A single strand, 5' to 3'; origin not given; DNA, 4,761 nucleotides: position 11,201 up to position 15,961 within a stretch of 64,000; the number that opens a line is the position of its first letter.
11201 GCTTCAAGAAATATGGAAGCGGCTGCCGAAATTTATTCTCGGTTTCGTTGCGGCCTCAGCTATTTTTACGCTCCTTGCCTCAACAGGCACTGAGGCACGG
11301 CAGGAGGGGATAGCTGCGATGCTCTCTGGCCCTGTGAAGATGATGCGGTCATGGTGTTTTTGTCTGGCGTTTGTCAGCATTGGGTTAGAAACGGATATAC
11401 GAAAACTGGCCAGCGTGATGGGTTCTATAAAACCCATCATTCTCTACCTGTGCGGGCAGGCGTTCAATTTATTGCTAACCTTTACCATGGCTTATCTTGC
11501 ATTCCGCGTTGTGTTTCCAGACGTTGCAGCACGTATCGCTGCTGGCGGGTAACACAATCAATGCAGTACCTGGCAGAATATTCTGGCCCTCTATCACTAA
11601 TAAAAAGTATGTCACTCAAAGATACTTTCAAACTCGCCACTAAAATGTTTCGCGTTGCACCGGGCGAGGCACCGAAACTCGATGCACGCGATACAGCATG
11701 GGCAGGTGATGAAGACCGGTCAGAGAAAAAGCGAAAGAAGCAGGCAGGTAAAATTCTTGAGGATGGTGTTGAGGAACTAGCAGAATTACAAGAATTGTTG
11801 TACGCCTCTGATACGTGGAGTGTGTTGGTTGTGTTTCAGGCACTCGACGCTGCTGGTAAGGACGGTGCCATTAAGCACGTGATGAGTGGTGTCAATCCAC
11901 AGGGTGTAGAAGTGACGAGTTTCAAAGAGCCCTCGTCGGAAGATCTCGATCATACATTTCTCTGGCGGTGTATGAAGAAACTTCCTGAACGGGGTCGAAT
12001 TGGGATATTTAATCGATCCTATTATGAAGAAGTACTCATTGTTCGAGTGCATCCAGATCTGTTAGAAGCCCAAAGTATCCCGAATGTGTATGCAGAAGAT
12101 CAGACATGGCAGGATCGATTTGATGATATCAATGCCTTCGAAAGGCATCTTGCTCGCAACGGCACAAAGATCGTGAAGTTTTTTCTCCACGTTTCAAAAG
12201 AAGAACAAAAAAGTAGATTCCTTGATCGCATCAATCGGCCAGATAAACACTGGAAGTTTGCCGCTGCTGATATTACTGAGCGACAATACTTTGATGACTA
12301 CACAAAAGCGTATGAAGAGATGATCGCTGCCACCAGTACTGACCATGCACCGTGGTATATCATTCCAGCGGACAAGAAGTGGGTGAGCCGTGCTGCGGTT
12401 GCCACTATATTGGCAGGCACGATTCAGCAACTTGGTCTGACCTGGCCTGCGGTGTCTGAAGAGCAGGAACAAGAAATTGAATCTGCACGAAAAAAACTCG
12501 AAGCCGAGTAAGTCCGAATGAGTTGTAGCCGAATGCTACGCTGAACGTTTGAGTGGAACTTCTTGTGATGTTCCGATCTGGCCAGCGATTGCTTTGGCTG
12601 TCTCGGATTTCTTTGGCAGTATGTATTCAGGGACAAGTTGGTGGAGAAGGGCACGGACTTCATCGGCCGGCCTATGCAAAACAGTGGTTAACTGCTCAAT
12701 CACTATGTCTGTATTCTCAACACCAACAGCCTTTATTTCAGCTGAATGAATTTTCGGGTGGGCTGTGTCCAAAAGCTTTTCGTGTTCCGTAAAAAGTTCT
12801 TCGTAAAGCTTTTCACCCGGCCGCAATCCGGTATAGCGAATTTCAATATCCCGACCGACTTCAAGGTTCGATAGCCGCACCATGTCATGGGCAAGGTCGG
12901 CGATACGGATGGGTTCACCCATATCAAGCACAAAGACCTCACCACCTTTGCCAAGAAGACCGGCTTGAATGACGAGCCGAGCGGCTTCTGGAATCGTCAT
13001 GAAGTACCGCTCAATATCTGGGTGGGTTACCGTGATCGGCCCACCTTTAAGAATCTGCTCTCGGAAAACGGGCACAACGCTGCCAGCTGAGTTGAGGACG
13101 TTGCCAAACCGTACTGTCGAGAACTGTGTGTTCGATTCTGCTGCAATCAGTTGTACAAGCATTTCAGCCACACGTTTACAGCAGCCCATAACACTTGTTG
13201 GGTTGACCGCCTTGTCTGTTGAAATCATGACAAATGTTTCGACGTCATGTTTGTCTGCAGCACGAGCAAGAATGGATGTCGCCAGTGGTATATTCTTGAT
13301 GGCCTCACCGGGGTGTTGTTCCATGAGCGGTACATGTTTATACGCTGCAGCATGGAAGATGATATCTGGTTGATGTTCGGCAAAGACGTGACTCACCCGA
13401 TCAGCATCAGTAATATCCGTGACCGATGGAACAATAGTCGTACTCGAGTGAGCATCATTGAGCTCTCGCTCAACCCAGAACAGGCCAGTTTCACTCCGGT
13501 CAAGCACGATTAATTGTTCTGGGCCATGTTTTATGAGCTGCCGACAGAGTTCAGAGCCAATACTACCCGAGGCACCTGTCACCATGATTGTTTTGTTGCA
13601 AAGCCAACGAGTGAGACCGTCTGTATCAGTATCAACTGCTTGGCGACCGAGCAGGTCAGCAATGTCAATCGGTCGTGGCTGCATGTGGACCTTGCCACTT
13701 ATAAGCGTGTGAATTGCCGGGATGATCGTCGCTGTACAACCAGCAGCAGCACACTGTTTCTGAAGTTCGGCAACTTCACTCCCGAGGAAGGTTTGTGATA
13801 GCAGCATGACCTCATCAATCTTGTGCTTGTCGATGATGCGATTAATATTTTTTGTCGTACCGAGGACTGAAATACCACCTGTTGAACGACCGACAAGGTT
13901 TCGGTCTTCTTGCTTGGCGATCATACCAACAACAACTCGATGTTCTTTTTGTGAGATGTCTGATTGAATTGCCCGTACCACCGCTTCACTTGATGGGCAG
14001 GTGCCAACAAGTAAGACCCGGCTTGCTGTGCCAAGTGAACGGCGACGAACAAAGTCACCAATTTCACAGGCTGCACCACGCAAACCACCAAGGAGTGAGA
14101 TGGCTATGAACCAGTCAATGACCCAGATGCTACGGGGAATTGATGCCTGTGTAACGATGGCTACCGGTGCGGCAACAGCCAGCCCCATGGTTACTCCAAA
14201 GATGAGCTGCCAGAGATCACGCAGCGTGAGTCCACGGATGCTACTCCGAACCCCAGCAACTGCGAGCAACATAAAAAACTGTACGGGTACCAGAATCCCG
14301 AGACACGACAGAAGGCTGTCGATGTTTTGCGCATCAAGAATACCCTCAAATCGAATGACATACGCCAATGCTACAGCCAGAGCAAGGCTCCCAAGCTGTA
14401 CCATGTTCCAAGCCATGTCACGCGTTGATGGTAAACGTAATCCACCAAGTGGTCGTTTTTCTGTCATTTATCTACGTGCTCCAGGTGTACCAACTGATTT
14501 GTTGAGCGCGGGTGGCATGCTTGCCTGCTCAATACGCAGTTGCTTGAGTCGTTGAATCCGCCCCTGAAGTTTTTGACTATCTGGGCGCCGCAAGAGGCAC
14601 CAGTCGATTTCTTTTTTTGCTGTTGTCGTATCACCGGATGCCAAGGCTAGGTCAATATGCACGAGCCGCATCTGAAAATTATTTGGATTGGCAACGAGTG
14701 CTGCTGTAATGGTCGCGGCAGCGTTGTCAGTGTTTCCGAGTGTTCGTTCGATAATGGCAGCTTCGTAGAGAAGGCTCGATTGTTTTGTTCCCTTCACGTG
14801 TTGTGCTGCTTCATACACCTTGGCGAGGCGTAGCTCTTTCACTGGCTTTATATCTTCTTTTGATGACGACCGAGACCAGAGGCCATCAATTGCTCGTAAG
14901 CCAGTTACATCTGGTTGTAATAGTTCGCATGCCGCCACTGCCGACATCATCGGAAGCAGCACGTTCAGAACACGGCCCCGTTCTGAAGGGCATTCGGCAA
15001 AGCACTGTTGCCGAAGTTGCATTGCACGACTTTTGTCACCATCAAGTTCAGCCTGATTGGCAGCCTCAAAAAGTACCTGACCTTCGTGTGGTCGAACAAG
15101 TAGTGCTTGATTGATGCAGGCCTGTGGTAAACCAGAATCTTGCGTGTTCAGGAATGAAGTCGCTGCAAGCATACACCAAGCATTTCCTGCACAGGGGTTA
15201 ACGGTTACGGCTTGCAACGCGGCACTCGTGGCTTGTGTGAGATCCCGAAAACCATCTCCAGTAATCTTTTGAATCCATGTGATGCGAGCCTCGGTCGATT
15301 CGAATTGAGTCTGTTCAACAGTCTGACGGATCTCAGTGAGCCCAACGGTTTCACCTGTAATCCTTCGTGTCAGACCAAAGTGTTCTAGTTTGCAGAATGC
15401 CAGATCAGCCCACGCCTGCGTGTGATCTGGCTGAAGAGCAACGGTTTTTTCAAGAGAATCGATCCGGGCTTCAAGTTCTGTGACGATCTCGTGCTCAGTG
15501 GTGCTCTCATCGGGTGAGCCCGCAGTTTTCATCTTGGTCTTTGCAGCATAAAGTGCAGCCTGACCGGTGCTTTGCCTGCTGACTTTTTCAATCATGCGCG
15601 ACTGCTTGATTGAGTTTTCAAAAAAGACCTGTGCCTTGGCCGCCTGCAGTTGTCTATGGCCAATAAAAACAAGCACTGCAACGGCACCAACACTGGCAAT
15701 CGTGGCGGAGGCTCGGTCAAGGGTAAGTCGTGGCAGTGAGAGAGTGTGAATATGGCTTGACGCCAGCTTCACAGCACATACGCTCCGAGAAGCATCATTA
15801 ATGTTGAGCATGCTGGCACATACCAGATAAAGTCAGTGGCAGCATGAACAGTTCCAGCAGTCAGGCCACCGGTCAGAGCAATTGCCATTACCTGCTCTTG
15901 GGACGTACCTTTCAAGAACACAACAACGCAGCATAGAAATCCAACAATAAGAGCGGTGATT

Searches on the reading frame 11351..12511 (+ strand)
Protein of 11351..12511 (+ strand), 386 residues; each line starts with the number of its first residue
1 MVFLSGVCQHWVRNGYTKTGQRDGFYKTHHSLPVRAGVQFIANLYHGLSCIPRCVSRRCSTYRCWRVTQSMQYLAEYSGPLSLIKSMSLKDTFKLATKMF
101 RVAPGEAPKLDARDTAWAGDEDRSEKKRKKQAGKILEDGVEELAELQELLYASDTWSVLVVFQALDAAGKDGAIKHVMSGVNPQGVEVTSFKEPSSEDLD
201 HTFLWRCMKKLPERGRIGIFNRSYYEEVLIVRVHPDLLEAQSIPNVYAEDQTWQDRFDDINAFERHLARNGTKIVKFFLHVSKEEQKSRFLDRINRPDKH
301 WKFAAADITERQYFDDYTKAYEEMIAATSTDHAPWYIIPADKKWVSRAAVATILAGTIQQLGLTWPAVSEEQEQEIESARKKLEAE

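Call 29: search_protein_families(library=pfam, proteins=[window:11351-12511:+], max_evalue=0.001)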
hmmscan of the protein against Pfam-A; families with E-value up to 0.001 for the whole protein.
window:11351-12511:+ (386 aa): 1 family
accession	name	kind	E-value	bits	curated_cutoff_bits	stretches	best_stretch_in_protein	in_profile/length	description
PF03976.20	PPK2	-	1.9e-68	230.9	22.3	1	130-359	5-222/229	Polyphosphate kinase 2 (PPK2)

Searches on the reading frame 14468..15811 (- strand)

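Call 29: search_protein_families(library=pfam, proteins=[window:14468-15811:-], max_evalue=0.001)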
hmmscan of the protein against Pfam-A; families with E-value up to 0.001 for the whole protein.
window:14468-15811:- (447 aa): 4 families
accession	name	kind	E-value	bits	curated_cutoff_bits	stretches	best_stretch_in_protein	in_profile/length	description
PF13428.12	TPR_14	-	2.9e-07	30.9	23.5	0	347-386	3-42/44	Tetratricopeptide repeat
PF13432.12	TPR_16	-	0.0002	22.2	32.7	0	349-398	1-50/65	Tetratricopeptide repeat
PF14559.12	TPR_19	-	0.00021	22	25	0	359-411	5-57/68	Tetratricopeptide repeat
PF13431.12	TPR_17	-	0.00044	20.8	24.4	0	120-142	2-24/34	Tetratricopeptide repeat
